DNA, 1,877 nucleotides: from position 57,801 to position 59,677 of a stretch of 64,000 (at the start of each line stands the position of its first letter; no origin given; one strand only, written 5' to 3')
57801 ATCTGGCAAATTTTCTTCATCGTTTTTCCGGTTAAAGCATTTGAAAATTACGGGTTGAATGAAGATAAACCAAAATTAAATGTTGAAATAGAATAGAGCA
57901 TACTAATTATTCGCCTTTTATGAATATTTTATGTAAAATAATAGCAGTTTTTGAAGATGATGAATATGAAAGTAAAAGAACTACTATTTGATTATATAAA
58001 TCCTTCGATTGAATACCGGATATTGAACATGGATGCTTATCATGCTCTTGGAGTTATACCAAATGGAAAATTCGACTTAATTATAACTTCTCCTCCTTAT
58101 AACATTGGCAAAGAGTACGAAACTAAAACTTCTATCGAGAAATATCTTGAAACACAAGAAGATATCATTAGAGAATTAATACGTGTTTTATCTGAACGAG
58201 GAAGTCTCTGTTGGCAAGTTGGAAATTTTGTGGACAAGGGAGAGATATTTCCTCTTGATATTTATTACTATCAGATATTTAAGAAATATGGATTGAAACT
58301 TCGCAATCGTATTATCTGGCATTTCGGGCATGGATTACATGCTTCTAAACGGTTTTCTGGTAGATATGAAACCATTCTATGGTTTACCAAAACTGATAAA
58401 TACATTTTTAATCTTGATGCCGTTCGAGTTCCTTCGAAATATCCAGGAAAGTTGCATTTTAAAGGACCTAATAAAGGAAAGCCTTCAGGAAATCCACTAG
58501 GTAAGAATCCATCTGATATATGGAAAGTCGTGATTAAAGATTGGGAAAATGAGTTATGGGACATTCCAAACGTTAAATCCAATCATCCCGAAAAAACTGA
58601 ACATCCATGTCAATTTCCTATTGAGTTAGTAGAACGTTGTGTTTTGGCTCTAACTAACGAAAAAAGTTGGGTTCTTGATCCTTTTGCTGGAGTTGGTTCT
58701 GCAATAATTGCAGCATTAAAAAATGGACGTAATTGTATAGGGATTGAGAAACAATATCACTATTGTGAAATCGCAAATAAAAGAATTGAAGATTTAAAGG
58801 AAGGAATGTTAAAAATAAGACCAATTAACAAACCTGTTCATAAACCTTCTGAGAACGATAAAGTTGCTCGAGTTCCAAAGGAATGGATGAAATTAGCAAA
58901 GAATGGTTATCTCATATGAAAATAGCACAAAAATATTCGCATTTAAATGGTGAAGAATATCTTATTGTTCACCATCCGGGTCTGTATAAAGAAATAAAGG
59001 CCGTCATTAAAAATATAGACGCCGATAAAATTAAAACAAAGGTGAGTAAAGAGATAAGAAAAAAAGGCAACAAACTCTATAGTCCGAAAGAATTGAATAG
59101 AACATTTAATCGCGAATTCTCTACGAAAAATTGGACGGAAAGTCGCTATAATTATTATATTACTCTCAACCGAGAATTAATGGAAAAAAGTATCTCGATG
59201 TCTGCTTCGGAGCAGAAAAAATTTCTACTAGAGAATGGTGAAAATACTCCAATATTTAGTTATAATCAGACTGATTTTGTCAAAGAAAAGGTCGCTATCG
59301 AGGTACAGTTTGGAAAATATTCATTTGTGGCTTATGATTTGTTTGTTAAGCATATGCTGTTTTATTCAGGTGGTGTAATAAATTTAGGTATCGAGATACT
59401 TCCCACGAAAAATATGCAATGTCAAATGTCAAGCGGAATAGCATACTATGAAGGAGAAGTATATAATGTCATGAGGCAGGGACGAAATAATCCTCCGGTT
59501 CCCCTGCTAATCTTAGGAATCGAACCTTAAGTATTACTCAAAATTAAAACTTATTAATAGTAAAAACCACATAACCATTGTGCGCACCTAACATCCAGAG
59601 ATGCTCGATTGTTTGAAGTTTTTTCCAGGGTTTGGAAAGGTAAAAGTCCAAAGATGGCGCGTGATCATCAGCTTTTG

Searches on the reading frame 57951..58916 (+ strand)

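Call 82: search_protein_families(library=pfam, proteins=[window:57951-58916:+], max_evalue=0.001)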
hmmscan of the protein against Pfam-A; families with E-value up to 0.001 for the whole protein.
window:57951-58916:+ (322 aa): 3 families
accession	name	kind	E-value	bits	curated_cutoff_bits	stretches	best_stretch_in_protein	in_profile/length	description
PF01555.25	N6_N4_Mtase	-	2.3e-55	188.4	26.7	1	42-277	2-221/221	DNA methylase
PF03602.21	Cons_hypoth95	-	0.00014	22.1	24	0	237-285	41-90/182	Conserved hypothetical protein 95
PF01170.24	UPF0020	-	0.00048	20.3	22.3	0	36-87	117-163/197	RMKL-like, methyltransferase domain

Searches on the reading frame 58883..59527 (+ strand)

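Call 82: search_protein_families(library=pfam, proteins=[window:58883-59527:+], max_evalue=0.001)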
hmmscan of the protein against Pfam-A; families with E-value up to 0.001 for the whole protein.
window:58883-59527:+ (215 aa): 1 family
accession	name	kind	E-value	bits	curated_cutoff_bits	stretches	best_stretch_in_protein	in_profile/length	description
PF09195.17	Endonuc-BglII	-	7.8e-29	100.9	26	1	22-214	1-163/163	Restriction endonuclease BglII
